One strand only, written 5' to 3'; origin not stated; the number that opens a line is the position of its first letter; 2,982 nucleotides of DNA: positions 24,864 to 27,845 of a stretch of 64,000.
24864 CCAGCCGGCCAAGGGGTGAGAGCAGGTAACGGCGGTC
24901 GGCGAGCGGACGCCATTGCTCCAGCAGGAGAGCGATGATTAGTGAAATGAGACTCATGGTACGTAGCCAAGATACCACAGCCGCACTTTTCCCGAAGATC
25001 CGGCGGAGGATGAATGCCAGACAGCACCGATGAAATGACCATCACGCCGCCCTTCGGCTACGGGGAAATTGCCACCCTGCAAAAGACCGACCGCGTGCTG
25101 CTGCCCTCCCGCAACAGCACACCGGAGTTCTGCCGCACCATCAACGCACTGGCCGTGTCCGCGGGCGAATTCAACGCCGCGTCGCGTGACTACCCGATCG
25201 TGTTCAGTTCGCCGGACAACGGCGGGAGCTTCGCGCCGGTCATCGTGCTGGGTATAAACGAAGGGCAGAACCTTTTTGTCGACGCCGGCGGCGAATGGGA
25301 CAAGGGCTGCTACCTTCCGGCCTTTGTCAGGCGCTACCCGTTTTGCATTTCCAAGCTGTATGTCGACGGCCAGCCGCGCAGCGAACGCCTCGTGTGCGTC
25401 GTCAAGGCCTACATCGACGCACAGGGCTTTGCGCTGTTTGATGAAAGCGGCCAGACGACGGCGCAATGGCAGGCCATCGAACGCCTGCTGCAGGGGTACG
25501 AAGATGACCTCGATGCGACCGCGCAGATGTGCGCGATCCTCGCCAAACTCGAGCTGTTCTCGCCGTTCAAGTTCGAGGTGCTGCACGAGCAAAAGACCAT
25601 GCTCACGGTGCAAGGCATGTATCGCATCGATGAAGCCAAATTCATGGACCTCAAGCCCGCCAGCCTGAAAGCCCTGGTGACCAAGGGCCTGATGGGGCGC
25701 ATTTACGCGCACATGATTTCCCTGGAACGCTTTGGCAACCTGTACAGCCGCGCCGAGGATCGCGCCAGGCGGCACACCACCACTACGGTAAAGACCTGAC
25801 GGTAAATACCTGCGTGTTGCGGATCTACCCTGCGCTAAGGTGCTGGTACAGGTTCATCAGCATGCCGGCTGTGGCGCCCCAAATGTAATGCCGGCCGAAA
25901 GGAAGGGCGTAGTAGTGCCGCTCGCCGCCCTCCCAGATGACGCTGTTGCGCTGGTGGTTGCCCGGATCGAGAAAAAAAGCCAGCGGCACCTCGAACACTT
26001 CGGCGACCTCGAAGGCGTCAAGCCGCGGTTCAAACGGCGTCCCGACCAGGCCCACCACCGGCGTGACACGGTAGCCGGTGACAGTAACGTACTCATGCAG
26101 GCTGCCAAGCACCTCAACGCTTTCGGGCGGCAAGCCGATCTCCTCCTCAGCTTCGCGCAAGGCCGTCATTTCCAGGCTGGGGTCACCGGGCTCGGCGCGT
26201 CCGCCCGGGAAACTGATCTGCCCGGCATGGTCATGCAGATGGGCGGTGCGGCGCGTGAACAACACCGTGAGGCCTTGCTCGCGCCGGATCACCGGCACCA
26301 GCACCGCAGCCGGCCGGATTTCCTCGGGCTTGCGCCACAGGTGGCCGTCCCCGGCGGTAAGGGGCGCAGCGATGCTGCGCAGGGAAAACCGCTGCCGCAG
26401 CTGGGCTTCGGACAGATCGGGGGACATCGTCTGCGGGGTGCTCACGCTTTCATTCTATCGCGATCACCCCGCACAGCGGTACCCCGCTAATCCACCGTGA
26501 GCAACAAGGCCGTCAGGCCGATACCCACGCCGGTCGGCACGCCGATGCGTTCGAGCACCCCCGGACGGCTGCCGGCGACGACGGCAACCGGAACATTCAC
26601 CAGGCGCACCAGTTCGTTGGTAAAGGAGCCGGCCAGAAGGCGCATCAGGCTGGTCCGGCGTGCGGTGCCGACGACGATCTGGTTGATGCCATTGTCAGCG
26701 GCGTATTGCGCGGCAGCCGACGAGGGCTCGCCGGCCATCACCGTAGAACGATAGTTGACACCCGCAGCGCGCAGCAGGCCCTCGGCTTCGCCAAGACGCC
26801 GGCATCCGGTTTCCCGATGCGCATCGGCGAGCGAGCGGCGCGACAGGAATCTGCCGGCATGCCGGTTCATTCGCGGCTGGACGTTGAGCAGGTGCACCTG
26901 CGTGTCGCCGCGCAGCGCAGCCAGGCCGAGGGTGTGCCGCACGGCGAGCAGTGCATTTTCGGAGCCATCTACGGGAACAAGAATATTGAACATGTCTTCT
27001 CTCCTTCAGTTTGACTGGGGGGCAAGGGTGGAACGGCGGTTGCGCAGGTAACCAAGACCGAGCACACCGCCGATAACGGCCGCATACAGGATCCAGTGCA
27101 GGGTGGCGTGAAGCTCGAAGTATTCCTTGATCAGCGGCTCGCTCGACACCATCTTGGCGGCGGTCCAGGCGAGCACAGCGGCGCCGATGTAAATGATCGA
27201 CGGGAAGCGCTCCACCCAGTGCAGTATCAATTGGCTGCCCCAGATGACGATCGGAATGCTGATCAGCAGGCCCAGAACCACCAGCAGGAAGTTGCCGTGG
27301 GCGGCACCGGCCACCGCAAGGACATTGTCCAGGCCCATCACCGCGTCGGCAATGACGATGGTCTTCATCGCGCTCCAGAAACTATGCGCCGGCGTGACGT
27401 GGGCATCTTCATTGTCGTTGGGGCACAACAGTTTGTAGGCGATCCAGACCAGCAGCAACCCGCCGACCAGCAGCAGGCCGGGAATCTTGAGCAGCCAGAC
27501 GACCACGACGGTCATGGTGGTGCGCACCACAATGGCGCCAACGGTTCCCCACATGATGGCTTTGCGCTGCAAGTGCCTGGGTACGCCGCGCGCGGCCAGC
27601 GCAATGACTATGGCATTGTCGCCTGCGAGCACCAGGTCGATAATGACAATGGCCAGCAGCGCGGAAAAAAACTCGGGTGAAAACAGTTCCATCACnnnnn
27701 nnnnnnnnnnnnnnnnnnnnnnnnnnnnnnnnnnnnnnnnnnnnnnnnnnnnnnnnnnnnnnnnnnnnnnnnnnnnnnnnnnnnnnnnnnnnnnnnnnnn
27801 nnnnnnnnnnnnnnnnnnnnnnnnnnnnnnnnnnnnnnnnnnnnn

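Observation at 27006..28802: Mirror-image module: two divergent Mn-riboswitch-like leaders flank a 22-bp operator array; one feeds TerC, the other a LysR DNA-binding-domain-only ORF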

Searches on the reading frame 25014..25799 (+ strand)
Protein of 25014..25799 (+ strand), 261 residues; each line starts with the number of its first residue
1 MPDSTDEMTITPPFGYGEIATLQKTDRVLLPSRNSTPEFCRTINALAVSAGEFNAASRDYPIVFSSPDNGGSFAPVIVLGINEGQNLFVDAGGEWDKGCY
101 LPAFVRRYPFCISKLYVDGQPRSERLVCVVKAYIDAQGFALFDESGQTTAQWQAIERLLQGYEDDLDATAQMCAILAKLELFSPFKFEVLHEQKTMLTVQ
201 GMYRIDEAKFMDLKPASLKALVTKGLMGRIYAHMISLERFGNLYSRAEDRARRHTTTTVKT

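Call 6: search_protein_families(library=pfam, proteins=[window:25014-25799:+], max_evalue=0.01)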
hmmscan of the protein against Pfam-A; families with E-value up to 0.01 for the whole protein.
window:25014-25799:+ (261 aa): 1 family
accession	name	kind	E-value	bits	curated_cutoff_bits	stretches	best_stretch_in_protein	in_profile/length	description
PF07277.16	SapC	-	2e-54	184.9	28.9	1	35-243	15-220/220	SapC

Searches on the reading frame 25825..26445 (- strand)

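Call 6: search_protein_families(library=pfam, proteins=[window:25825-26445:-], max_evalue=0.01)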
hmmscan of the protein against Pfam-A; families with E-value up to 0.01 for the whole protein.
window:25825-26445:- (206 aa): 1 family
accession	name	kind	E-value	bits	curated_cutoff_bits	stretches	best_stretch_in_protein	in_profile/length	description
PF00293.34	NUDIX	-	5.7e-18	65.7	21.1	1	44-128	2-81/134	NUDIX domain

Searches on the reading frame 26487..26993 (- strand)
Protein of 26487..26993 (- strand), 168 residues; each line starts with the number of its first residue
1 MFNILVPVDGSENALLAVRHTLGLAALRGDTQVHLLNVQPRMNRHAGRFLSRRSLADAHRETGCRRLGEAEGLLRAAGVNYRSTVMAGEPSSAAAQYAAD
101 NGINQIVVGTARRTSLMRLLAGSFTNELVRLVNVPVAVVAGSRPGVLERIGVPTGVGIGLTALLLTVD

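Call 6: search_protein_families(library=pfam, proteins=[window:26487-26993:-], max_evalue=0.01)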
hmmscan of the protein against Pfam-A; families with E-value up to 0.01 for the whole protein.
window:26487-26993:- (168 aa): 1 family
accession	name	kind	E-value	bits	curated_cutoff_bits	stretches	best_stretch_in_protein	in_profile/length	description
PF00582.32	Usp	-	8.2e-24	85.2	24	1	3-139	4-140/141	Universal stress protein family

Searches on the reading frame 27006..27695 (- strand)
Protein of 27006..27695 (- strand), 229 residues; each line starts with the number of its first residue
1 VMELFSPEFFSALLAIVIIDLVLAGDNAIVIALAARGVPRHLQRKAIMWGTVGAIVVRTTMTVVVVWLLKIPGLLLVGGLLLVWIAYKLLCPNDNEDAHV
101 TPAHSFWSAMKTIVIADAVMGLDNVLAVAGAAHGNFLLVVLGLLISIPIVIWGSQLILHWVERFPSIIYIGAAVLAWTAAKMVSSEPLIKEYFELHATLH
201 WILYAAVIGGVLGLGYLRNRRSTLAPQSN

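Call 6: search_protein_families(library=pfam, proteins=[window:27006-27695:-], max_evalue=0.01)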
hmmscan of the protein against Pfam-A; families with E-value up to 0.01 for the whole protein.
window:27006-27695:- (229 aa): 1 family
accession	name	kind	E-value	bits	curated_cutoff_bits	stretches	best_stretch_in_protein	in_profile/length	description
PF03741.22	TerC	-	1.1e-50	172.2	27.8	1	15-184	2-176/178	Integral membrane protein TerC family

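Call 7: search_protein_families(library=ncbifam, proteins=[window:27006-27695:-], max_evalue=0.01)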
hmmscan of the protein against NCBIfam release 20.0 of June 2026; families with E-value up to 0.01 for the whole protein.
window:27006-27695:- (229 aa): 5 families
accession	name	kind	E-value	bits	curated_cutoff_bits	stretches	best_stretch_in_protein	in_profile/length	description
TIGR03717.1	R_switched_YjbE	subfamily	2.3e-70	235.9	134.8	1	12-185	1-175/176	YjbE family putative metal transport protein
TIGR03716.1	R_switched_YkoY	subfamily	1.7e-26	93.2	138.5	1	13-217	2-215/220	integral membrane protein, YkoY family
TIGR03718.1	R_switched_Alx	subfamily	3.4e-12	46.5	246.4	1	11-141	64-196/303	TerC/Alx family metal homeostasis membrane protein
NF008228.0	PRK10995.1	equivalog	0.0058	15.8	162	1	54-101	56-103/223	MarC family NAAT transporter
TIGR00949.1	2A76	subfamily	0.0088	15.8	183.95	0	135-184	24-74/185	homoserine/threonine efflux transporter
